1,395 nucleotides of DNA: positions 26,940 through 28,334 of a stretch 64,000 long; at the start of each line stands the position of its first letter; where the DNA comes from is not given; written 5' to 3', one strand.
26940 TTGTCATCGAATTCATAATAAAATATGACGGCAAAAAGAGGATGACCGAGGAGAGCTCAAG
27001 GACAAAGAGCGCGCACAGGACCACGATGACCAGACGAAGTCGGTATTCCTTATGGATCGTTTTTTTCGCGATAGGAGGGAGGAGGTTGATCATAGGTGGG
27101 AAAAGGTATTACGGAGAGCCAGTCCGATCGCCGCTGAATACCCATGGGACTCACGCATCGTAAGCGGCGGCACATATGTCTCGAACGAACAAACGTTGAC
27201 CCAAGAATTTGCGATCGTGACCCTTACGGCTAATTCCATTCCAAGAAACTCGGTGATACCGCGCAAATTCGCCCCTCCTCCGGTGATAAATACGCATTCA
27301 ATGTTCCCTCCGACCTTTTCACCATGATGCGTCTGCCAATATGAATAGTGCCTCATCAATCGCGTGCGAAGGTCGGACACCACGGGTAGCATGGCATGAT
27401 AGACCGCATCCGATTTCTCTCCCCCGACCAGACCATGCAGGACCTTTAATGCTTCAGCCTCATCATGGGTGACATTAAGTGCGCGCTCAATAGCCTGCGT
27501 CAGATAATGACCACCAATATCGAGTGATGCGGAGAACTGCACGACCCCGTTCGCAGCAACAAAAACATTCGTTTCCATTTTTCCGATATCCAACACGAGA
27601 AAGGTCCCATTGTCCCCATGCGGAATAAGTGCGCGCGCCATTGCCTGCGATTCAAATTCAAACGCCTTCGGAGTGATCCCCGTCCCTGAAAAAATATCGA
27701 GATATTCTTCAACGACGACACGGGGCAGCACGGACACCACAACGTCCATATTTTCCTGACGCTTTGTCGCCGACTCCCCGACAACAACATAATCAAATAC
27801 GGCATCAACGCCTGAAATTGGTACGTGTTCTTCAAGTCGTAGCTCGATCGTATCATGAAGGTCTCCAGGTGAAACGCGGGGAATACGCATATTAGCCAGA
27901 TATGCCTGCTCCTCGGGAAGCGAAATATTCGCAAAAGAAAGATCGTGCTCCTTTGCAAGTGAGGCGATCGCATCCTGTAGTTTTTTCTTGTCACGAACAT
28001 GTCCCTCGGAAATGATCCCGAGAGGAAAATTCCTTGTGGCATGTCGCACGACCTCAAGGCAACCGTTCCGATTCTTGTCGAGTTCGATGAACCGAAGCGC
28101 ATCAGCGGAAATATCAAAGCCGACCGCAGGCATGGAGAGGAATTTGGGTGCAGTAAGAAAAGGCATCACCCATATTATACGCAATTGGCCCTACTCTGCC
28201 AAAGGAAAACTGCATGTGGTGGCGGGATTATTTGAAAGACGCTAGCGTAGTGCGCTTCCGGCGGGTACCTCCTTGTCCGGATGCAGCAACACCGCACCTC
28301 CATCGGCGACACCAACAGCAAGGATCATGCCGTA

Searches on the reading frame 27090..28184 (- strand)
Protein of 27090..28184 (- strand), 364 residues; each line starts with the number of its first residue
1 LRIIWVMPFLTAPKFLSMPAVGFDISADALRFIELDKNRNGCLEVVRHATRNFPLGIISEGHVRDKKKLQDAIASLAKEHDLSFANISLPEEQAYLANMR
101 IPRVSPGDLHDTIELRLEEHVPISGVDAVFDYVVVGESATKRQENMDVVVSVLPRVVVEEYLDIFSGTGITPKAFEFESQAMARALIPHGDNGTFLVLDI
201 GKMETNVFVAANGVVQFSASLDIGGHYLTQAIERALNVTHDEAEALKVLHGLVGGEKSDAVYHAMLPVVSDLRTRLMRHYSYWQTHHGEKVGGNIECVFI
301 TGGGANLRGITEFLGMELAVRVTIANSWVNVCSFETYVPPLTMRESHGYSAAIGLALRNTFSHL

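Call 10: search_protein_families(library=pfam, proteins=[window:27090-28184:-])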
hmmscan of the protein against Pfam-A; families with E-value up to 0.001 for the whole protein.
window:27090-28184:- (364 aa): 3 families
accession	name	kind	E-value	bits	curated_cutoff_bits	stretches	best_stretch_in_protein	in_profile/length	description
PF11104.14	PilM_2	-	2.1e-35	122.7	27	1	22-359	1-339/340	Type IV pilus assembly protein PilM;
PF14450.12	FtsA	-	6.9e-14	52.7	31.8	1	197-328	2-113/127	Cell division protein FtsA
PF06723.19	MreB_Mbl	-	3e-06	26.7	27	0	297-329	276-308/327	MreB/Mbl protein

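Call 14: find_homologous_proteins(query=window:27090-28184:-, max_evalue=1e-20)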
Query window:27090-28184:- (364 aa): 164 proteins with E <= 1e-20 among 8000 candidates; the best 120 are listed.
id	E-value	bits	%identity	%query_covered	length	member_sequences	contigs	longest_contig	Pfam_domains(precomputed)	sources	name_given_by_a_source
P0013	1.6e-236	802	100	98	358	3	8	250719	PF06723.20,PF14450.13,PF11104.15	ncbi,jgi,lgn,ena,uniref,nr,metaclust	ncbi:MAG: hypothetical protein A2845_05785 [Candidatus Lloydbacteria bacterium RIFCSPHIGHO2_01_FULL_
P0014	2.1e-215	733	90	98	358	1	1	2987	PF06723.20,PF14450.13,PF11104.15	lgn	-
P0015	2.1e-197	674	87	95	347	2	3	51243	PF06723.20,PF14450.13,PF11104.15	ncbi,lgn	-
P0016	9.9e-186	635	79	98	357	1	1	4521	PF06723.20,PF14450.13,PF11104.15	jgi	jgi:type IV pilus assembly protein PilM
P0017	1.3e-183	628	77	98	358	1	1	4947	PF14450.13,PF11104.15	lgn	-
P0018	9.3e-182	622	77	99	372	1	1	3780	PF06723.20,PF14450.13,PF11104.15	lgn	-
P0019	1.4e-181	622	77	98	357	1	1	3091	PF06723.20,PF14450.13,PF11104.15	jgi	jgi:type IV pilus assembly protein PilM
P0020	5.4e-181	620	78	98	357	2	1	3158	PF06723.20,PF14450.13,PF11104.15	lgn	-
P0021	1.2e-177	609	76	98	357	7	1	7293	PF06723.20,PF14450.13,PF11104.15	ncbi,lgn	-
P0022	2.5e-177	608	76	97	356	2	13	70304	PF06723.20,PF14450.13,PF11104.15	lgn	-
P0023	2.7e-177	607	73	99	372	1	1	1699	PF06723.20,PF14450.13,PF11104.15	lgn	-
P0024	3.3e-177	607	75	97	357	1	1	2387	PF06723.20,PF14450.13,PF11104.15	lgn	-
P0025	7.8e-177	606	78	95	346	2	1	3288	PF06723.20,PF14450.13,PF11104.15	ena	-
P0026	1.9e-176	605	75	98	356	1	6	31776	PF06723.20,PF14450.13,PF11104.15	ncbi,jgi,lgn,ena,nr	ncbi:MAG: Type IV pilus assembly protein PilM [Parcubacteria group bacterium GW2011_GWA2_47_7]|nr:MA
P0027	1.0e-175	602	76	98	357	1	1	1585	PF06723.20,PF14450.13,PF11104.15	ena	-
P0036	8.6e-173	593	73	97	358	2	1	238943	PF06723.20,PF14450.13,PF11104.15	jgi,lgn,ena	-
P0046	1.1e-168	579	73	97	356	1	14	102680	PF06723.20,PF14450.13,PF21522.4,PF11104.15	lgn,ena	-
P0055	3.6e-166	571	71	97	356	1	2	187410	PF06723.20,PF14450.13,PF11104.15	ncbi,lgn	-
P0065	2.0e-164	565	74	95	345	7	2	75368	PF06723.20,PF14450.13,PF11104.15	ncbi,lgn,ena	-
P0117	3.8e-134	466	59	98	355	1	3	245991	PF06723.20,PF14450.13,PF11104.15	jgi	jgi:type IV pilus assembly protein PilM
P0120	3.4e-131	456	58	97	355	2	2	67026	PF06723.20,PF14450.13,PF11104.15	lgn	-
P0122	8.3e-130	451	56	97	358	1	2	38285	PF06723.20,PF14450.13,PF11104.15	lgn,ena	-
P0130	5.2e-113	396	53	97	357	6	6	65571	PF06723.20,PF14450.13,PF11104.15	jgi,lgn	jgi:type IV pilus assembly protein PilM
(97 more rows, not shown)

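Call 16: find_encoding_contigs(protein=P0015, flank=6000, max_places=1)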
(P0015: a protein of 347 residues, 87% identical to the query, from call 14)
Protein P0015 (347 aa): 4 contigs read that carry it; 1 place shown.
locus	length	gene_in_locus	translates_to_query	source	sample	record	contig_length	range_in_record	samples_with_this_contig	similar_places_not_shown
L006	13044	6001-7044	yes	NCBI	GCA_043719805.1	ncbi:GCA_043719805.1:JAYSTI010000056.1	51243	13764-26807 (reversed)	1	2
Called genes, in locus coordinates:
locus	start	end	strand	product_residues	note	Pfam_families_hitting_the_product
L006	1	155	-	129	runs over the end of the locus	PF00072:Response_reg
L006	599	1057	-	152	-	-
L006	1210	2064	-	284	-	-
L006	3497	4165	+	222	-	-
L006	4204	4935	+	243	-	PF00215:OMPdecase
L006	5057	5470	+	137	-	PF03652:RuvX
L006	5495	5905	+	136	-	PF01588:tRNA_bind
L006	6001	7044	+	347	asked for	PF11104:PilM_2, PF06723:MreB_Mbl (faint), PF14450:FtsA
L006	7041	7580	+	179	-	-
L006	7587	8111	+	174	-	-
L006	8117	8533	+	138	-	-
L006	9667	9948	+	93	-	PF00708:Acylphosphatase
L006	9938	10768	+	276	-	PF13489:Methyltransf_23, PF01209:Ubie_methyltran (weak), PF02353:CMAS, PF13649:Methyltransf_25, PF13847:Methyltransf_31, PF08241:Methyltransf_11, PF08242:Methyltransf_12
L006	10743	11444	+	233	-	PF01255:Prenyltransf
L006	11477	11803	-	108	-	-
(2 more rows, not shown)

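Call 17: find_encoding_contigs(protein=P0036, flank=6000, max_places=1)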
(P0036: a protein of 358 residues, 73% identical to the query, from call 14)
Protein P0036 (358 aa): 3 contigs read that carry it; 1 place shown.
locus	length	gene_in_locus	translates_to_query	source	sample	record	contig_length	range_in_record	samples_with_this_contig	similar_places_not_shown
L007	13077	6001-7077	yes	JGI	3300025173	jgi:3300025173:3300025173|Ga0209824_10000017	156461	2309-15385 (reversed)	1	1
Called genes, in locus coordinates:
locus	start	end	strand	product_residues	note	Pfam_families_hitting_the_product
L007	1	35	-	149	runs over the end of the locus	-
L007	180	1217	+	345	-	-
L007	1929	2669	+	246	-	PF13462:Thioredoxin_4, PF13743:Thioredoxin_5 (weak), PF01323:DSBA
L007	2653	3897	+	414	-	PF00266:Aminotran_5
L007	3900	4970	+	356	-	-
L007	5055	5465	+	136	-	PF03652:RuvX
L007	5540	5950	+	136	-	PF01588:tRNA_bind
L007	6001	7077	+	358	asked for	PF11104:PilM_2, PF06723:MreB_Mbl (faint), PF14450:FtsA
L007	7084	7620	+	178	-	-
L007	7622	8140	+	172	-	-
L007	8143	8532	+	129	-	-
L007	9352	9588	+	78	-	PF00708:Acylphosphatase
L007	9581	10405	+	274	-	PF13489:Methyltransf_23, PF01209:Ubie_methyltran (weak), PF02353:CMAS, PF08241:Methyltransf_11, PF08242:Methyltransf_12, PF13649:Methyltransf_25, PF13847:Methyltransf_31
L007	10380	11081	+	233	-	PF01255:Prenyltransf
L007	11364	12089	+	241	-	PF00849:PseudoU_synth_2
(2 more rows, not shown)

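Call 18: find_encoding_contigs(protein=P0117, flank=6000, max_places=1)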
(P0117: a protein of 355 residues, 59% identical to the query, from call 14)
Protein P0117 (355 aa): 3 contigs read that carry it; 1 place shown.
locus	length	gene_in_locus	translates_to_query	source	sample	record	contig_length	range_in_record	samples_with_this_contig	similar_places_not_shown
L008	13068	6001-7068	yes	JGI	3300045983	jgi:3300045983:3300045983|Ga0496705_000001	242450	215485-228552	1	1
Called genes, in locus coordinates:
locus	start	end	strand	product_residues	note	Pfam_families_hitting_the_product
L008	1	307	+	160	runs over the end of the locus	PF00588:SpoU_methylase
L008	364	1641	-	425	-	PF08245:Mur_ligase_M, PF02875:Mur_ligase_C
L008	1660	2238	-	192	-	PF01330:RuvA_N, PF00633:HHH (faint), PF14520:HHH_5, PF07499:RuvA_C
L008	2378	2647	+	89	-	PF01649:Ribosomal_S20p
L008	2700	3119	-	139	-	PF00072:Response_reg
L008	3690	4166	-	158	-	-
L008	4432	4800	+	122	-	-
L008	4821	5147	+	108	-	-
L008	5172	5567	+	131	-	PF03652:RuvX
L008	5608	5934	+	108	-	PF01588:tRNA_bind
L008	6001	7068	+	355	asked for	PF11104:PilM_2, PF06723:MreB_Mbl (faint), PF14450:FtsA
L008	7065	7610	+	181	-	PF05137:PilN (weak)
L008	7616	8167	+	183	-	-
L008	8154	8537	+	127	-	-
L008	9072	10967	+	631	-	PF00456:Transketolase_N (weak), PF13292:DXP_synthase_N, PF00676:E1_dh (weak), PF02779:Transket_pyr, PF02780:Transketolase_C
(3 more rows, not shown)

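Call 22: find_related_loci(query=A2, collection=genome_contigs, flank=5000)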
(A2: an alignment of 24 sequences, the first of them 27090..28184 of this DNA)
Query A2 (364 aa) in genome_contigs; peptide patterns used: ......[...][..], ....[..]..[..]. (x = any residue, [..] = any of these).
42 stretches matched a pattern; 24 encode a relative of the query (tblastn E <= 1e-3); 24 distinct loci.
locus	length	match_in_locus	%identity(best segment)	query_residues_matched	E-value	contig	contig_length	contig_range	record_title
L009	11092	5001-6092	87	1-364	0e+0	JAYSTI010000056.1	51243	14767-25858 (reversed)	MAG: Candidatus Lloydbacteria bacterium isolate GFS_12411 GFS_12411_55, whole genome shotgun sequence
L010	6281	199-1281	76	1-361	0e+0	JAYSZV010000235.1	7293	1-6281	MAG: Candidatus Lloydbacteria bacterium isolate GFS_13726 GFS_13726_234, whole genome shotgun sequence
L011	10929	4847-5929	74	1-361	0e+0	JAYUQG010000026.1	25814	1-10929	MAG: bacterium isolate GL114_DN_metabat_102 GL114_DN_metabat_102_25, whole genome shotgun sequence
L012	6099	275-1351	76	1-359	0e+0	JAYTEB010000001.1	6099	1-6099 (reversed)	MAG: Candidatus Lloydbacteria bacterium isolate GFS_1902 GFS_1902_0, whole genome shotgun sequence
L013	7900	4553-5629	76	1-359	0e+0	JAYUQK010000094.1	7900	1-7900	MAG: Candidatus Lloydbacteria bacterium isolate GL114_DN_metabinner_11 GL114_DN_metabinner_11_93, whole genome shotgun s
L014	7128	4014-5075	75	5-359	0e+0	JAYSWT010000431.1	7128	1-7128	MAG: bacterium isolate GFS_12994 GFS_12994_430, whole genome shotgun sequence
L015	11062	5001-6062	74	5-359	0e+0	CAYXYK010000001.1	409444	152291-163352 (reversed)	MAG TPA_asm: uncultured Candidatus Saccharibacteria bacterium isolate SRP170004_co1_45 genome assembly, contig: NODE_16_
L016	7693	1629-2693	73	6-361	3e-179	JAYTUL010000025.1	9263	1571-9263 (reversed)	MAG: bacterium isolate GFS_5529 GFS_5529_24, whole genome shotgun sequence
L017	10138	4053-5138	71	1-362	4e-179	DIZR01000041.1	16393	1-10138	MAG TPA_asm: Patescibacteria group bacterium UBA6023 UBA6023_contig_2311, whole genome shotgun sequence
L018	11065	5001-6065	73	6-361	3e-178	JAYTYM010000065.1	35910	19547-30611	MAG: bacterium isolate GFS_6115 GFS_6115_64, whole genome shotgun sequence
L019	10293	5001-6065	73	6-361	4e-178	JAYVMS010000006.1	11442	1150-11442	MAG: bacterium isolate GL61_DN_metabat_65 GL61_DN_metabat_65_5, whole genome shotgun sequence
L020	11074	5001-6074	75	3-361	8e-178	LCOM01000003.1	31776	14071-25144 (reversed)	MAG: Parcubacteria group bacterium GW2011_GWA2_47_7 UY04_C0003, whole genome shotgun sequence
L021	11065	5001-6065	73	6-361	8e-178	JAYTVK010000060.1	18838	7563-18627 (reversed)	MAG: Candidatus Lloydbacteria bacterium isolate GFS_5687 GFS_5687_59, whole genome shotgun sequence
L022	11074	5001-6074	72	3-361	8e-178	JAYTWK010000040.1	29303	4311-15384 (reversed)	MAG: bacterium isolate GFS_5796 GFS_5796_39, whole genome shotgun sequence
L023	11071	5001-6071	74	3-359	4e-176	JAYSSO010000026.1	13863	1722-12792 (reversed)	MAG: Candidatus Lloydbacteria bacterium isolate GFS_12220 GFS_12220_25, whole genome shotgun sequence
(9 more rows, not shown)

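Call 39: find_encoding_contigs(protein=P0120, flank=5000, max_places=1)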
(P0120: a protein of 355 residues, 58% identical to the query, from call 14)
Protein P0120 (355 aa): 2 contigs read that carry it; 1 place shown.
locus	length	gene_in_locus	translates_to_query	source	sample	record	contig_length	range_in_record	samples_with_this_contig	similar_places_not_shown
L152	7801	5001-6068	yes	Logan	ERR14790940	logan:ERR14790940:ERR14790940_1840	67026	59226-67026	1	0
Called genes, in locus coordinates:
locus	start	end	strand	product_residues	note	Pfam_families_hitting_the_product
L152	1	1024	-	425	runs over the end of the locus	PF08245:Mur_ligase_M, PF02875:Mur_ligase_C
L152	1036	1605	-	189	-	PF01330:RuvA_N, PF00633:HHH (faint), PF12836:HHH_3 (faint), PF14520:HHH_5, PF07499:RuvA_C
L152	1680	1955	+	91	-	PF01649:Ribosomal_S20p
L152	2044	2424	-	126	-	PF00072:Response_reg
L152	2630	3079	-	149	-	-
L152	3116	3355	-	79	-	PF07866:DUF1653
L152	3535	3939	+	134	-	PF03652:RuvX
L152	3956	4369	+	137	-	PF01588:tRNA_bind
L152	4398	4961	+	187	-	PF09335:VTT_dom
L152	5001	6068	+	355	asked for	PF11104:PilM_2, PF06723:MreB_Mbl (faint), PF14450:FtsA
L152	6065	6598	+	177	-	-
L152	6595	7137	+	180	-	-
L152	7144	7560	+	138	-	-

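Call 40: find_encoding_contigs(protein=P0130, flank=5000, max_places=1)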
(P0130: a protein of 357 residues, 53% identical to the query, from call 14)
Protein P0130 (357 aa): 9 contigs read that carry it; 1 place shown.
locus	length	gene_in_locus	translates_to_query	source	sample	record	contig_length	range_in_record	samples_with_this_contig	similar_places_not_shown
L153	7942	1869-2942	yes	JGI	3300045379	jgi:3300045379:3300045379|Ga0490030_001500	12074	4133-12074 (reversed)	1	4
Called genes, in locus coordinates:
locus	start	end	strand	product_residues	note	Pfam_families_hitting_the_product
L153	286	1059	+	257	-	PF00520:Ion_trans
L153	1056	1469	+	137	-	PF03652:RuvX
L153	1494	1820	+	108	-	PF01588:tRNA_bind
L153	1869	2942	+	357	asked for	PF11104:PilM_2, PF06723:MreB_Mbl (faint), PF14450:FtsA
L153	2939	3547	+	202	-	-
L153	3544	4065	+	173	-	-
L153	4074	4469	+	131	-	-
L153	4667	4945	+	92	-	PF00708:Acylphosphatase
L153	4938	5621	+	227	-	PF01255:Prenyltransf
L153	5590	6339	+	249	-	PF00849:PseudoU_synth_2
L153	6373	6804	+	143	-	PF01245:Ribosomal_L19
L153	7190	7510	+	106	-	-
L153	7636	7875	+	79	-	-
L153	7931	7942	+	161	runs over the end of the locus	PF00892:EamA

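Call 41: find_encoding_contigs(protein=P0122, flank=5000, max_places=1)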
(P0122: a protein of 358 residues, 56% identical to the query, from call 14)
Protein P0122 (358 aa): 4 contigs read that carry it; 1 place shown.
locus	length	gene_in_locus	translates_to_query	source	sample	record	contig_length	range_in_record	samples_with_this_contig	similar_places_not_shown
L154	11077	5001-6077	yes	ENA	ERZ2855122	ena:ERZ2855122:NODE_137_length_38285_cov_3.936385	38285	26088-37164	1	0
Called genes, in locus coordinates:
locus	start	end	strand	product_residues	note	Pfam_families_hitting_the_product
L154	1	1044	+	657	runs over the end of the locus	PF04851:ResIII, PF09848:SLFN-g3_helicase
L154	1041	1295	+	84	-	PF00293:NUDIX, PF14815:NUDIX_4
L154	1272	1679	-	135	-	-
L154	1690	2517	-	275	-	PF01263:Aldose_epim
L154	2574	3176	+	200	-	-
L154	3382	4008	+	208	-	-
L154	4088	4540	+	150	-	PF03652:RuvX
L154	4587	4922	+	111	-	PF01588:tRNA_bind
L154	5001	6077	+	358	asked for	PF11104:PilM_2, PF06723:MreB_Mbl (faint), PF14450:FtsA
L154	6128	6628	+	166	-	-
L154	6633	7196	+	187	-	-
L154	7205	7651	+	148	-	-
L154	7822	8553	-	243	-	PF00485:PRK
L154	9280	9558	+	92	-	PF00708:Acylphosphatase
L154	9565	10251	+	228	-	PF01255:Prenyltransf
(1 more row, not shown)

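Call 66: find_encoding_contigs(protein=P0022, flank=4500, max_places=1)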
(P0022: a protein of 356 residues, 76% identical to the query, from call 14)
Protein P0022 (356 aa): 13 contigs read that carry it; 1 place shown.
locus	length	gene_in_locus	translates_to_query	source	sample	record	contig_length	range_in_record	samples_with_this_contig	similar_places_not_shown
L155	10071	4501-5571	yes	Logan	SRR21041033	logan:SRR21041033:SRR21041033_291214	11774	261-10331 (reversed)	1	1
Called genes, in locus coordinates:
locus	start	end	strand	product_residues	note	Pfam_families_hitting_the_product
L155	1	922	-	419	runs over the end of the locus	PF08245:Mur_ligase_M, PF02875:Mur_ligase_C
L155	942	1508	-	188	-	PF01330:RuvA_N, PF14520:HHH_5, PF07499:RuvA_C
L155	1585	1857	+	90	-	PF01649:Ribosomal_S20p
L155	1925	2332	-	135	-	PF00072:Response_reg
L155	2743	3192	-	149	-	-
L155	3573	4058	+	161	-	PF03652:RuvX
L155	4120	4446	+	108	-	PF01588:tRNA_bind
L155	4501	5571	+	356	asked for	PF11104:PilM_2, PF06723:MreB_Mbl (faint), PF14450:FtsA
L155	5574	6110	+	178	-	-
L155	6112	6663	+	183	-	PF04350:PilO (weak)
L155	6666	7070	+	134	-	-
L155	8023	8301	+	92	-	PF00708:Acylphosphatase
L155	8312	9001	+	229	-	PF01255:Prenyltransf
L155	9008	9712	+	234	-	PF00849:PseudoU_synth_2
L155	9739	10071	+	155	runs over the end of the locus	PF01245:Ribosomal_L19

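Call 67: find_encoding_contigs(protein=P0046, flank=4500, max_places=1)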
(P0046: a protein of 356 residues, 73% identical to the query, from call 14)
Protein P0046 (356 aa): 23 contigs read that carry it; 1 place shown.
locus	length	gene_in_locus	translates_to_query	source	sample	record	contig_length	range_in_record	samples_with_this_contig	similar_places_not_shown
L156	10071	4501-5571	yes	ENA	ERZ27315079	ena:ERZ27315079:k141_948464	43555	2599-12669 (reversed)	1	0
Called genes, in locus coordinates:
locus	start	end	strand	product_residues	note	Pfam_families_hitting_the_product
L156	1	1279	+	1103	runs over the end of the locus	PF02450:LCAT, PF24096:DUF7379 (weak)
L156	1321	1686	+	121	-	-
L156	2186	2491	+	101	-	-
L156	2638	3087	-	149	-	-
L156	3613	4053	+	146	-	PF03652:RuvX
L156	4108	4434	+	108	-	PF01588:tRNA_bind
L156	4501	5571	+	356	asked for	PF11104:PilM_2, PF06723:MreB_Mbl (faint), PF14450:FtsA, PF21522:MreB-like_C (weak)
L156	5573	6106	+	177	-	-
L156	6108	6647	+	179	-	-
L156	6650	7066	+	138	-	-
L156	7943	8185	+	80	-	-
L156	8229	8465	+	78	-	PF00708:Acylphosphatase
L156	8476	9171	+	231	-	PF01255:Prenyltransf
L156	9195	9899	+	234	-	PF00849:PseudoU_synth_2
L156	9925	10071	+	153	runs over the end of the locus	PF01245:Ribosomal_L19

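Call 68: find_encoding_contigs(protein=P0055, flank=4500, max_places=1)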
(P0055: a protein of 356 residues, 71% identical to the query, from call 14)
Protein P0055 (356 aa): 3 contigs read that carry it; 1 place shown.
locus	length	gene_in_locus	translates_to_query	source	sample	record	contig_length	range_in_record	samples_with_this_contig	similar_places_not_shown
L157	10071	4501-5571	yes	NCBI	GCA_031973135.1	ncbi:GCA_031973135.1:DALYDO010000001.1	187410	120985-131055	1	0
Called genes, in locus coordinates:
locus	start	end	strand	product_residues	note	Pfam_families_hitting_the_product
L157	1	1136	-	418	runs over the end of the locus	PF08245:Mur_ligase_M, PF02875:Mur_ligase_C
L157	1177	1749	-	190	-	PF01330:RuvA_N, PF14520:HHH_5, PF00633:HHH (faint), PF07499:RuvA_C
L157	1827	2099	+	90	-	PF01649:Ribosomal_S20p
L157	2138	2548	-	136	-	PF00072:Response_reg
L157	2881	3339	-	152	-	-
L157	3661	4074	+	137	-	PF03652:RuvX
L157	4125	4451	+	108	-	PF01588:tRNA_bind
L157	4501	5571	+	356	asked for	PF11104:PilM_2, PF06723:MreB_Mbl (faint), PF14450:FtsA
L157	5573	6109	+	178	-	-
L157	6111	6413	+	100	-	-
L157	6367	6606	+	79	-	-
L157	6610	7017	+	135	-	-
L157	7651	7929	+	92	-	PF00708:Acylphosphatase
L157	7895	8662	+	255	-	PF01255:Prenyltransf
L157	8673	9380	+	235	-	PF00849:PseudoU_synth_2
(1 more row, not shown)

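Call 69: find_encoding_contigs(protein=P0065, flank=4500, max_places=1)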
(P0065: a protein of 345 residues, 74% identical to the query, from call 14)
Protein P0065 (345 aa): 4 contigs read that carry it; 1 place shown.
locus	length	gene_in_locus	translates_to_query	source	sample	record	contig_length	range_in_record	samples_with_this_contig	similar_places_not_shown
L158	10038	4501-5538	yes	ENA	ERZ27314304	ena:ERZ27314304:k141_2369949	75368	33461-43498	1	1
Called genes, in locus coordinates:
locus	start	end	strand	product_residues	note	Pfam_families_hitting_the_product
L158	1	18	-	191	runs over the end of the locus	PF01330:RuvA_N, PF14520:HHH_5, PF07499:RuvA_C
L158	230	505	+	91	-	PF01649:Ribosomal_S20p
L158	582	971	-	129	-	PF00072:Response_reg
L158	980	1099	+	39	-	-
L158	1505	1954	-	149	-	-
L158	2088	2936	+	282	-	-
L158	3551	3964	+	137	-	PF03652:RuvX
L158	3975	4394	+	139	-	PF01588:tRNA_bind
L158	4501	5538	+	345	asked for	PF11104:PilM_2, PF06723:MreB_Mbl (faint), PF14450:FtsA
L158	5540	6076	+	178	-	-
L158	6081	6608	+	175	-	-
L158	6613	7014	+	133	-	-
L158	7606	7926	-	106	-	-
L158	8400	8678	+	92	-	PF00708:Acylphosphatase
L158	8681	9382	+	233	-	PF01255:Prenyltransf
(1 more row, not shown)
